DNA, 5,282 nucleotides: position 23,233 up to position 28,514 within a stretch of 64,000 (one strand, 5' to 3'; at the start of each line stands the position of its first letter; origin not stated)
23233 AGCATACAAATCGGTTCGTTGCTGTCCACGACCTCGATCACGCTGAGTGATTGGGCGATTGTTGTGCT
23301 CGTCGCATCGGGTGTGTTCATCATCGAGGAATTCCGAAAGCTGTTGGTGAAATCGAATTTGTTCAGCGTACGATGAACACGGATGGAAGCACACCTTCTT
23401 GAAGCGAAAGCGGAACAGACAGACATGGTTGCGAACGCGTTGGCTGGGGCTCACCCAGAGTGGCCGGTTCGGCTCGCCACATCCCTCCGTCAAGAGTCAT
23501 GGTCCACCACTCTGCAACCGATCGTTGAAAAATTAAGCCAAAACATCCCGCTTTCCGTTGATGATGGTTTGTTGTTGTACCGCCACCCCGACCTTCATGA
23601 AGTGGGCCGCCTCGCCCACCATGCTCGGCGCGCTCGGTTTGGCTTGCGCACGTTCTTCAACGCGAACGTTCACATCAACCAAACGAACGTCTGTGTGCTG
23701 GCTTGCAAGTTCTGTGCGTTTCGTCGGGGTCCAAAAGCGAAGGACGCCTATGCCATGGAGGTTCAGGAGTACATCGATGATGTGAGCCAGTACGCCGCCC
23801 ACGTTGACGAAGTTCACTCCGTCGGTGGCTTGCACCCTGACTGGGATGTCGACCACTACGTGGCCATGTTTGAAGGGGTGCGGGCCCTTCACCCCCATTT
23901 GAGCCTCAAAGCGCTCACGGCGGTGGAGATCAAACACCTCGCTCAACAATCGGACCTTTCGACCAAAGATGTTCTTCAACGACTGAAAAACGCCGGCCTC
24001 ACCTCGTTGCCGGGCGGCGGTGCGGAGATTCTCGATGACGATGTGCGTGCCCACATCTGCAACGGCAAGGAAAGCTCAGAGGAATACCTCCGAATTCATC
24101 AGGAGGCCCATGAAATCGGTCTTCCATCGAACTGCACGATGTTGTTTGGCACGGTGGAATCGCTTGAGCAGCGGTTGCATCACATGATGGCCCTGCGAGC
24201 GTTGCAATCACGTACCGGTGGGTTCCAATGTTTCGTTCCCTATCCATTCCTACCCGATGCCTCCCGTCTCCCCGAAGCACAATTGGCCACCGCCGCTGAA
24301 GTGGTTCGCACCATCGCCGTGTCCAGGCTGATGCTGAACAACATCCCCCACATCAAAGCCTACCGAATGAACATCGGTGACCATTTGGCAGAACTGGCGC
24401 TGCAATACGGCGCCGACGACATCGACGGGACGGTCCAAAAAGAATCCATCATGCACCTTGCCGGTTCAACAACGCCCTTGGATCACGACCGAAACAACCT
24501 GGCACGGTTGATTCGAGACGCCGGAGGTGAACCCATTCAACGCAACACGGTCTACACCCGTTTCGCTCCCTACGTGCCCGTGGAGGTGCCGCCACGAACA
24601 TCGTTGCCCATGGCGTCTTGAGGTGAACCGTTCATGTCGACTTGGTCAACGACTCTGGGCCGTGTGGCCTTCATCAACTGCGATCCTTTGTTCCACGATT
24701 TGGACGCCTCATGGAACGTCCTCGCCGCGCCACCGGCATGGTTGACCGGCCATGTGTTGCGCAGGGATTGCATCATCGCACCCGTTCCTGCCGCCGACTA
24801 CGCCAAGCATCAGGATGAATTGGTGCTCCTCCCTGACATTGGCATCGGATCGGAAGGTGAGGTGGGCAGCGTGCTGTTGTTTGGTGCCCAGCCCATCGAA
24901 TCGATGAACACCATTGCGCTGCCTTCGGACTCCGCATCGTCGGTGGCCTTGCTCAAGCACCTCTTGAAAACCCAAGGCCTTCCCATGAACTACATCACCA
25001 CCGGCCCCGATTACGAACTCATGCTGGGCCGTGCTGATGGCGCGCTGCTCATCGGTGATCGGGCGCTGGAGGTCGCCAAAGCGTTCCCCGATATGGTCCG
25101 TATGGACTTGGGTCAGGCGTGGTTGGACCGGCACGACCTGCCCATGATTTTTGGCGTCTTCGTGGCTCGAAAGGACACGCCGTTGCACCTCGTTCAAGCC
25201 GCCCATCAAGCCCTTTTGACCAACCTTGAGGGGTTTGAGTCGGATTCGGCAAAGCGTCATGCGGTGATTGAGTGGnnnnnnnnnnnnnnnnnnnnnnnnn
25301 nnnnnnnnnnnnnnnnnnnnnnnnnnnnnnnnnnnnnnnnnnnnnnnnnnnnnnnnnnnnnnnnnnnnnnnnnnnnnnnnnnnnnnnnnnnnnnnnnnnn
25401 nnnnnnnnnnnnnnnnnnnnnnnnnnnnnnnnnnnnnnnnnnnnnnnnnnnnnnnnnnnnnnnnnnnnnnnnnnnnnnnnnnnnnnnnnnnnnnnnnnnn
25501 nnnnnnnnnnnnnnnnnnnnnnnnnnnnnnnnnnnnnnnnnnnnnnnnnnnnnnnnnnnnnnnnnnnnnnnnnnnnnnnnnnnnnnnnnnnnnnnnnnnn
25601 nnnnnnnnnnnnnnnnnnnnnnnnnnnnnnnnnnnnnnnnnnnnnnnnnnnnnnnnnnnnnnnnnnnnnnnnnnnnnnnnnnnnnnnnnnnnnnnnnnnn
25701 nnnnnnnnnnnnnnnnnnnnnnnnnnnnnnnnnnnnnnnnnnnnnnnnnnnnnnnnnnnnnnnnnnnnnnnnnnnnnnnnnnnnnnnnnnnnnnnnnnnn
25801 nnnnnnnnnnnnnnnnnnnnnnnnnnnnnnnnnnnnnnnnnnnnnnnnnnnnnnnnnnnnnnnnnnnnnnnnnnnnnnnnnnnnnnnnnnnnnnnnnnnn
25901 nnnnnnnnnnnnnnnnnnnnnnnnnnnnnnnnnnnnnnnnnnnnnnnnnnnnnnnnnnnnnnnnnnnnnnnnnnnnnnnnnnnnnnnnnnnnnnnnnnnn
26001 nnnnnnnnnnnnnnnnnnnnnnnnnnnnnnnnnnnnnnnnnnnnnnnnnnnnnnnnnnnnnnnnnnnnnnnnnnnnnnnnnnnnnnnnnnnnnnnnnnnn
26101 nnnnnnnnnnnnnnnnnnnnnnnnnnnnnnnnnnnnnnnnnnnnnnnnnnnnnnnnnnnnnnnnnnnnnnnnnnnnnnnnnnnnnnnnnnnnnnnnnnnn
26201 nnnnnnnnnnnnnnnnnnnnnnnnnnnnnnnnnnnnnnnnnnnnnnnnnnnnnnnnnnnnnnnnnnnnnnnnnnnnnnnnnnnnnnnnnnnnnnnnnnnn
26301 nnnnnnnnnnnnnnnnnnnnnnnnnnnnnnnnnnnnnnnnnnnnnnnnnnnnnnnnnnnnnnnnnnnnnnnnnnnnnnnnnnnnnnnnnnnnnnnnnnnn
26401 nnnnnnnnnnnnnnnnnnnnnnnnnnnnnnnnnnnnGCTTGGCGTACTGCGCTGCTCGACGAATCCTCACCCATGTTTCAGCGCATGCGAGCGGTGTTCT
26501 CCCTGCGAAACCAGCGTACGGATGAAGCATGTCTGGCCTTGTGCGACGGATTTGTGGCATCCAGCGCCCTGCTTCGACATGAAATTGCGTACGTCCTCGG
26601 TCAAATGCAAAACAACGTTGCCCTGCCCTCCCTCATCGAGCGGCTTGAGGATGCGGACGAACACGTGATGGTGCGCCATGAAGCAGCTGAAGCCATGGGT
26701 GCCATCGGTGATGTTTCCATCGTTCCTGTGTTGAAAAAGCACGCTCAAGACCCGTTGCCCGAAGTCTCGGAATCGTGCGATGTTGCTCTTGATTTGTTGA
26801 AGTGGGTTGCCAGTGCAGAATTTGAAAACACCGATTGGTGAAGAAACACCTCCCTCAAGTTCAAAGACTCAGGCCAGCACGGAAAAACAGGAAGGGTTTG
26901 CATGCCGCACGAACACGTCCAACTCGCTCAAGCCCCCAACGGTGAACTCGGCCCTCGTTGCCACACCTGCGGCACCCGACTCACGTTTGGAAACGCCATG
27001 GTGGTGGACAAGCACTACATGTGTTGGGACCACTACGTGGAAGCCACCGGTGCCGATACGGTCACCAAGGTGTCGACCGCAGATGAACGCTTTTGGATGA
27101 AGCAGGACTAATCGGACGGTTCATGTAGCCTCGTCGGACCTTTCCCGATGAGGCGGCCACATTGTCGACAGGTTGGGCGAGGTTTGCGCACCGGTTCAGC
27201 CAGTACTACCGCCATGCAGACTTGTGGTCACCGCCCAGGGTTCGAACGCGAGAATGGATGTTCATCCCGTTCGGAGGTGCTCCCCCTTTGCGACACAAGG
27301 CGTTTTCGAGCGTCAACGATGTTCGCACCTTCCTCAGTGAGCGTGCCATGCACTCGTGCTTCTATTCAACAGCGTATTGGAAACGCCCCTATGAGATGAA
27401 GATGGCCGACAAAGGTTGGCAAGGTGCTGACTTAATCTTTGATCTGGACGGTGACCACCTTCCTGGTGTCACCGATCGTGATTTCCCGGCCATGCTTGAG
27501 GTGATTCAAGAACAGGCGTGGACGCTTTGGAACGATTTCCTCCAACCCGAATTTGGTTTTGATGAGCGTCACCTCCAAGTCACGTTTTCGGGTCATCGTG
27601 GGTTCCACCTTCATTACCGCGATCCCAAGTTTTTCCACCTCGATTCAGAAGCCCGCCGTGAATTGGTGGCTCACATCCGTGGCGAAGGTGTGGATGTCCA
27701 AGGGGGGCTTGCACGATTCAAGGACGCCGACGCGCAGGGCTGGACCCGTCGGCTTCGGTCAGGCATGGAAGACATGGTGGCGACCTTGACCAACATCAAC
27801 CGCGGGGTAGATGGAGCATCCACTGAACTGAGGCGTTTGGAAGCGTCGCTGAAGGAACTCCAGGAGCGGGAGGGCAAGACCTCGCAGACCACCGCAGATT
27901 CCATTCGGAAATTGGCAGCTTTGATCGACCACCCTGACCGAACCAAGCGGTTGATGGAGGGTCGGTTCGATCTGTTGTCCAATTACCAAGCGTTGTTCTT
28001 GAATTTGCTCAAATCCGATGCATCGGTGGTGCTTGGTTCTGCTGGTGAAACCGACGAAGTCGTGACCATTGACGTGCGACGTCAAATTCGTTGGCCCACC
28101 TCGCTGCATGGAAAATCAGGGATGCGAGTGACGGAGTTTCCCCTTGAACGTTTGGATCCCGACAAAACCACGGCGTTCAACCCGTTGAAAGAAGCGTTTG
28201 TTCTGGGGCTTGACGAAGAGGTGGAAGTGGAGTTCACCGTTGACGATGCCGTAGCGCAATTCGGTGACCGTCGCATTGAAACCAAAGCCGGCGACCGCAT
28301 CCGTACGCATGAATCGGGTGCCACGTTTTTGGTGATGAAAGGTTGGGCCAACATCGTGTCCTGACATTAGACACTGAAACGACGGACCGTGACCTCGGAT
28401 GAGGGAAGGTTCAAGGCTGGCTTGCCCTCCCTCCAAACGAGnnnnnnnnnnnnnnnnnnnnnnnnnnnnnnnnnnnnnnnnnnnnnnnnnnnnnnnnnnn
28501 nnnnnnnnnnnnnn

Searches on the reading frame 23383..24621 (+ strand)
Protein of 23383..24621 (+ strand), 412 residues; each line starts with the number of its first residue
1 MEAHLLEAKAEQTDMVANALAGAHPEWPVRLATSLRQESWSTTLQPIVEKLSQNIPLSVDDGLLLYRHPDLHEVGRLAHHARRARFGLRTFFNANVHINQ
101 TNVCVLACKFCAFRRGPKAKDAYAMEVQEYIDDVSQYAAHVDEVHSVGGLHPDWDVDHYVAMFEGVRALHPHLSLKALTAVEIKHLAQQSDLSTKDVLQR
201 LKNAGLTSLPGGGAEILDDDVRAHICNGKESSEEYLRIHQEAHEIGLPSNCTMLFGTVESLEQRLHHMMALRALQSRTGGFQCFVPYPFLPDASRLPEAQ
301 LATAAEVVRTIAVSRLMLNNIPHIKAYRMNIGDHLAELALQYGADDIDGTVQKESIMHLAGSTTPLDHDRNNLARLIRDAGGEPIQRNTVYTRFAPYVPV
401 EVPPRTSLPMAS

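Call 10: search_protein_families(library=pfam, proteins=[window:23383-24621:+], max_evalue=0.001)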
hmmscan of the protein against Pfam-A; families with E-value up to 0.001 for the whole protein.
window:23383-24621:+ (412 aa): 2 families
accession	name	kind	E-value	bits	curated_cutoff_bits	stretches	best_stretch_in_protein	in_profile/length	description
PF04055.27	Radical_SAM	-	1.8e-17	64.4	29.5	1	99-267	2-162/166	Radical SAM superfamily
PF19288.4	CofH_C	-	5.1e-16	59.1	27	1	280-392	3-117/125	CofH/MqnC C-terminal region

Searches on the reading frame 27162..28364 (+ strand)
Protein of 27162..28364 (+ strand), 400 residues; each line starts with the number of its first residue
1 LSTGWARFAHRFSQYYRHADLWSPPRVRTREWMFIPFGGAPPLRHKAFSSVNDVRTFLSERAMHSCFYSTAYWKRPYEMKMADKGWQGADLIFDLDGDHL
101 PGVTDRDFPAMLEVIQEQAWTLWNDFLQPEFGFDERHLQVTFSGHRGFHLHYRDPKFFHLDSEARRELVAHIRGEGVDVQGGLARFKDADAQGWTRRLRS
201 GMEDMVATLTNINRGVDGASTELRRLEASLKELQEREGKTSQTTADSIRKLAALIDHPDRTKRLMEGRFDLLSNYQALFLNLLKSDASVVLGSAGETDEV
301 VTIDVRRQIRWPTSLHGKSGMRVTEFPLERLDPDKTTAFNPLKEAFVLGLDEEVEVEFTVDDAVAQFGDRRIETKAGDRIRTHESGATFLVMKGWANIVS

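Call 10: search_protein_families(library=pfam, proteins=[window:27162-28364:+], max_evalue=0.001)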
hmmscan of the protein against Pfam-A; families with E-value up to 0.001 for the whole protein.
window:27162-28364:+ (400 aa): 1 family
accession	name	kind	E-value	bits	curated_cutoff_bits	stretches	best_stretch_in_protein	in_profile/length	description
PF01896.25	DNA_primase_S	-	5.6e-16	59.8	26.8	1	93-326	1-161/163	DNA primase small subunit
